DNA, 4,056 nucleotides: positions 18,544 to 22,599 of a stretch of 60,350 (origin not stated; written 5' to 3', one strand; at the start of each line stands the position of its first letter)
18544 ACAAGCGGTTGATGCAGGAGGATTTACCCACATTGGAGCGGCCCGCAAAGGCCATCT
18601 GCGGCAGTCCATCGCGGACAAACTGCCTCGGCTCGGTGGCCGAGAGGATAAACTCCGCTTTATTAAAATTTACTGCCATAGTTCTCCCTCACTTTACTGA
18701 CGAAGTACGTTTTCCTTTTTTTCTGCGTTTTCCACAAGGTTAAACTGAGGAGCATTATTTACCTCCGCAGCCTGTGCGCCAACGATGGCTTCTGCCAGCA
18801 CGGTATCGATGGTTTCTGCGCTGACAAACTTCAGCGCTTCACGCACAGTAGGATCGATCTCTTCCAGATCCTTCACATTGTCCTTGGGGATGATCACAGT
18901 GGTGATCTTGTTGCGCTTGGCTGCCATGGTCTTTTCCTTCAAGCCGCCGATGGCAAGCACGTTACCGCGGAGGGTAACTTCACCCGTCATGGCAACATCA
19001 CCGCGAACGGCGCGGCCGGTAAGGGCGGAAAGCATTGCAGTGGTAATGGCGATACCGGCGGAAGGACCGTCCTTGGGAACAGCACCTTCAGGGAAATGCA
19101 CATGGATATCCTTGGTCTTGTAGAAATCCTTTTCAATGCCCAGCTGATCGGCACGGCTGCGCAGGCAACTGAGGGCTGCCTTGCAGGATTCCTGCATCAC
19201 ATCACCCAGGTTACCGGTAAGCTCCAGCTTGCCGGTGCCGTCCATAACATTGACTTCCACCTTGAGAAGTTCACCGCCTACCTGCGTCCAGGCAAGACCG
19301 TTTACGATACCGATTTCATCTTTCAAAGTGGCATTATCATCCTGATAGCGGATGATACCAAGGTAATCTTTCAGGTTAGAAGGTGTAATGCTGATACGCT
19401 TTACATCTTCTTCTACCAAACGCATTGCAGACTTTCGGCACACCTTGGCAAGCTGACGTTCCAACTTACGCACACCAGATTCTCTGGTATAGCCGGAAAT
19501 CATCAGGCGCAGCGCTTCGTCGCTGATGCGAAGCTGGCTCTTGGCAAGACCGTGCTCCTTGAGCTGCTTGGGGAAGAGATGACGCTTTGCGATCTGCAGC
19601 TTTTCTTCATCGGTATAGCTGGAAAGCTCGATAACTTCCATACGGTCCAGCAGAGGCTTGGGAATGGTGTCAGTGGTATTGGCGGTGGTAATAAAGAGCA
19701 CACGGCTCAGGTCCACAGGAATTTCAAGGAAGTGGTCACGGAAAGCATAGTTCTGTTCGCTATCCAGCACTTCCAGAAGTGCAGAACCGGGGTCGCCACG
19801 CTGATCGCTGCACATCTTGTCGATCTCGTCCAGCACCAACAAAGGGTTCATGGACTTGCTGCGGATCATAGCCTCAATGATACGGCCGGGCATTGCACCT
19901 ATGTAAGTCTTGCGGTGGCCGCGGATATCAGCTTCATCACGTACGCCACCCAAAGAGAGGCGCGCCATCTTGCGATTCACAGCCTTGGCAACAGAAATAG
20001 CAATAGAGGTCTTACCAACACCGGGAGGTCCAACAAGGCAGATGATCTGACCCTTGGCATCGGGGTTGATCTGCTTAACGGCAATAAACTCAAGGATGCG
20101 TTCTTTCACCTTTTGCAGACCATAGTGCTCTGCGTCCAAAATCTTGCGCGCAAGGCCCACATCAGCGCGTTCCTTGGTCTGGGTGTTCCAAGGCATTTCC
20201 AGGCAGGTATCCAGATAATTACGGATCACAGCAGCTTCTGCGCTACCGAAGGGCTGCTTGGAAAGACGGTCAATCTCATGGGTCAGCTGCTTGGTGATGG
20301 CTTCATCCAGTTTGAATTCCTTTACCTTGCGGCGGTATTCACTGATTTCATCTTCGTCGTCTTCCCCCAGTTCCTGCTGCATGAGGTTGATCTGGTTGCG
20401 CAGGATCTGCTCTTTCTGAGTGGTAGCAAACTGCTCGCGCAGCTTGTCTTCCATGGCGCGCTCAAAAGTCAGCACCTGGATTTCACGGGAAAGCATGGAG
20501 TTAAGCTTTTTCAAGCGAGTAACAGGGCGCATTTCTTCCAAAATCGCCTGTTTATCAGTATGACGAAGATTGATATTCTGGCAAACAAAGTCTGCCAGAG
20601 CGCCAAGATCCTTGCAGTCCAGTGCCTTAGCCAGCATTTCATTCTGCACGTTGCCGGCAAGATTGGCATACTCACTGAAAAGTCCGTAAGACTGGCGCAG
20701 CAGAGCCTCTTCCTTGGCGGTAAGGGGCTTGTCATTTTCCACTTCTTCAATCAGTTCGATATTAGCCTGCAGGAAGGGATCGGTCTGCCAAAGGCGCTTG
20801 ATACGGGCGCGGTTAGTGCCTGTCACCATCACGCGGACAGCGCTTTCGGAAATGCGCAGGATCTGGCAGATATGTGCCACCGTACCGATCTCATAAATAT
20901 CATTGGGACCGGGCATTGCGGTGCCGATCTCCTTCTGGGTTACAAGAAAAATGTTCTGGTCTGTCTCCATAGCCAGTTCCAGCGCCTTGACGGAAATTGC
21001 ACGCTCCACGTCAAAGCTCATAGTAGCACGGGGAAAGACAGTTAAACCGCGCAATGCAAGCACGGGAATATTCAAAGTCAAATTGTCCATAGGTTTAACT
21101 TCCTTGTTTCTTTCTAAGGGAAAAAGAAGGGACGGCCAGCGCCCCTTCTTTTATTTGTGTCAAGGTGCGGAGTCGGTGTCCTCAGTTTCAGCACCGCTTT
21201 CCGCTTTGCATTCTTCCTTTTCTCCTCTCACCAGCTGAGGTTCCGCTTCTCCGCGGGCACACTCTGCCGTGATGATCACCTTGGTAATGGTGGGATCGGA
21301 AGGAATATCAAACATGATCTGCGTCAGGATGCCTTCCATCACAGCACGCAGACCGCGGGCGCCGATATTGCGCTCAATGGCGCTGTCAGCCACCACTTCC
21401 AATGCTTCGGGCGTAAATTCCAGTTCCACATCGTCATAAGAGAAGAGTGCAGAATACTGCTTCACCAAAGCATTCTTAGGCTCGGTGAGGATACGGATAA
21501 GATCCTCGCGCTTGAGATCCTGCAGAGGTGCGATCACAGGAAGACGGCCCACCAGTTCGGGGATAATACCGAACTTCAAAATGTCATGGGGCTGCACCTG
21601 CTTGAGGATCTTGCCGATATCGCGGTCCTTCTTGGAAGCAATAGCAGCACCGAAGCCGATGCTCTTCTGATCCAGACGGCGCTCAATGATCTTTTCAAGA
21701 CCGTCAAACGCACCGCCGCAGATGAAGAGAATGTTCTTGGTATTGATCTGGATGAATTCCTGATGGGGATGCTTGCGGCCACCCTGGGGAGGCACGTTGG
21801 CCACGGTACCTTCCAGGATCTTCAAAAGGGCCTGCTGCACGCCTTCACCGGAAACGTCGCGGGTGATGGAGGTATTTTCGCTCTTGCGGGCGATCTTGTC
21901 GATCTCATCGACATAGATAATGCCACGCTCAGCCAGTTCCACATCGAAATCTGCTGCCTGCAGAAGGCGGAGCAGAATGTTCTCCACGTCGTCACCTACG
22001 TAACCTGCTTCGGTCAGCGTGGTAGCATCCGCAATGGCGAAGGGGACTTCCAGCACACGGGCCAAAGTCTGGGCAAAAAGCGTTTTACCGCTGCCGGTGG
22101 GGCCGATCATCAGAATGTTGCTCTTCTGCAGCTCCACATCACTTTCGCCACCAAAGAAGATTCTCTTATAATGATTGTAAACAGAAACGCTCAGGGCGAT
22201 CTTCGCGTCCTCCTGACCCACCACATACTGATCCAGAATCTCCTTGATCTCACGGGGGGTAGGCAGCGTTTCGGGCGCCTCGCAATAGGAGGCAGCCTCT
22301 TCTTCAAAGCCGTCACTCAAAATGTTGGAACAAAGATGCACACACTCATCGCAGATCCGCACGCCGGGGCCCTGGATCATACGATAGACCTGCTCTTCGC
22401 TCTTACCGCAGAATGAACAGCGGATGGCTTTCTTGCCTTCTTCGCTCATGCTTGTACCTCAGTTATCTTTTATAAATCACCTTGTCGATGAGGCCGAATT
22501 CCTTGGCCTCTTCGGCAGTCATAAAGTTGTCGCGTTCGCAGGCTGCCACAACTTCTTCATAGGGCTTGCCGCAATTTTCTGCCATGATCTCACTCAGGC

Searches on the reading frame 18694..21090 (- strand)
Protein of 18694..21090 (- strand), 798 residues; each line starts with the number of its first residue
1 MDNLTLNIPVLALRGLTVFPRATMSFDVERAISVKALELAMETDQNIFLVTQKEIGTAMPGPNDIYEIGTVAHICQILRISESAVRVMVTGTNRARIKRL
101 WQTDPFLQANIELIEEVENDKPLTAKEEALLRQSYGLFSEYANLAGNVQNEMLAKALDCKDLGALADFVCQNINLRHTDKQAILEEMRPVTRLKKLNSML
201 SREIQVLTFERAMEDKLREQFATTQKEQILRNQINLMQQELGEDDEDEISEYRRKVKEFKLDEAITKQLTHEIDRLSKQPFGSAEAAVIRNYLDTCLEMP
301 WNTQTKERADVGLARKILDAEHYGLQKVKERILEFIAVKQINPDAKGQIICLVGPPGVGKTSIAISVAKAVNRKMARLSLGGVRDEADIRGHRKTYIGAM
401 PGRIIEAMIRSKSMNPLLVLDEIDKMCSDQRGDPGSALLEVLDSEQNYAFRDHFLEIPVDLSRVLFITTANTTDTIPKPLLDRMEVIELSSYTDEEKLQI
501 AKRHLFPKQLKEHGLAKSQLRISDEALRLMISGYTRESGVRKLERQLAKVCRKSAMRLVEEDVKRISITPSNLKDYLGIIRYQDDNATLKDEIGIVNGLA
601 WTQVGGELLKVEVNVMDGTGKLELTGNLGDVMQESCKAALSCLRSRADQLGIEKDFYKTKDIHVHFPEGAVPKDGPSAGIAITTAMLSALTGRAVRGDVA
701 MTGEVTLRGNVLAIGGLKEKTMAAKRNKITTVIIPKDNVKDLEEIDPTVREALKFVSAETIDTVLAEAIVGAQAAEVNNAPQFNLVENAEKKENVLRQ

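Call 61: search_protein_families(library=pfam, proteins=[window:18694-21090:-], max_evalue=0.00001)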
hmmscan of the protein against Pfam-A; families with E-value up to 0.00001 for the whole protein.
window:18694-21090:- (798 aa): 6 families
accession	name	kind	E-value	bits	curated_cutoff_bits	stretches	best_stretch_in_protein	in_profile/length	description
PF05362.19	Lon_C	-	1.2e-88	296.5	21.1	1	568-770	2-204/205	Lon protease (S16) C-terminal proteolytic domain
PF02190.22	LON_substr_bdg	-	3.7e-42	145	28.7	1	8-202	2-200/200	ATP-dependent protease La (LON) substrate-binding domain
PF00004.35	AAA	-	2.3e-24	86.7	21.2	1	350-488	1-127/131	ATPase family associated with various cellular activities (AAA)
PF22667.2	Lon_lid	-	4.1e-23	81.2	27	1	511-564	1-55/57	Lon protease AAA+ ATPase lid domain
PF13541.12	ChlI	-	6.5e-09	36.2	27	1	611-738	1-121/121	Subunit ChlI of Mg-chelatase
PF07728.20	AAA_5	-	2.6e-06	27.9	22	1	350-484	2-139/139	AAA domain (dynein-related subfamily)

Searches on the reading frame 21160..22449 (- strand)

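Call 61: search_protein_families(library=pfam, proteins=[window:21160-22449:-], max_evalue=0.00001)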
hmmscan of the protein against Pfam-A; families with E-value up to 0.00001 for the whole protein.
window:21160-22449:- (429 aa): 6 families
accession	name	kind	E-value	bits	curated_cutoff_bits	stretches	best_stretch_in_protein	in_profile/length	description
PF07724.20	AAA_2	-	9.5e-34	117.3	27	1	108-306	2-166/166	AAA domain (Cdc48 subfamily)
PF06689.19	zf-C4_ClpX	-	2.4e-17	63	27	1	10-45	2-38/39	ClpX C4-type zinc finger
PF00004.35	AAA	-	1.1e-13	52.3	21.2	1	112-237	1-99/131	ATPase family associated with various cellular activities (AAA)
PF10431.15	ClpB_D2-small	-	9.1e-10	38.9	21.9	1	312-387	1-72/81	C-terminal, D2-small domain, of ClpB protein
PF05496.18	RuvB_N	-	3.4e-06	27.4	27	0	72-192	6-102/159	Holliday junction DNA helicase RuvB P-loop domain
PF01078.27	Mg_chelatase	-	7e-06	26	20.3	0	110-133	23-46/207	Magnesium chelatase, subunit ChlI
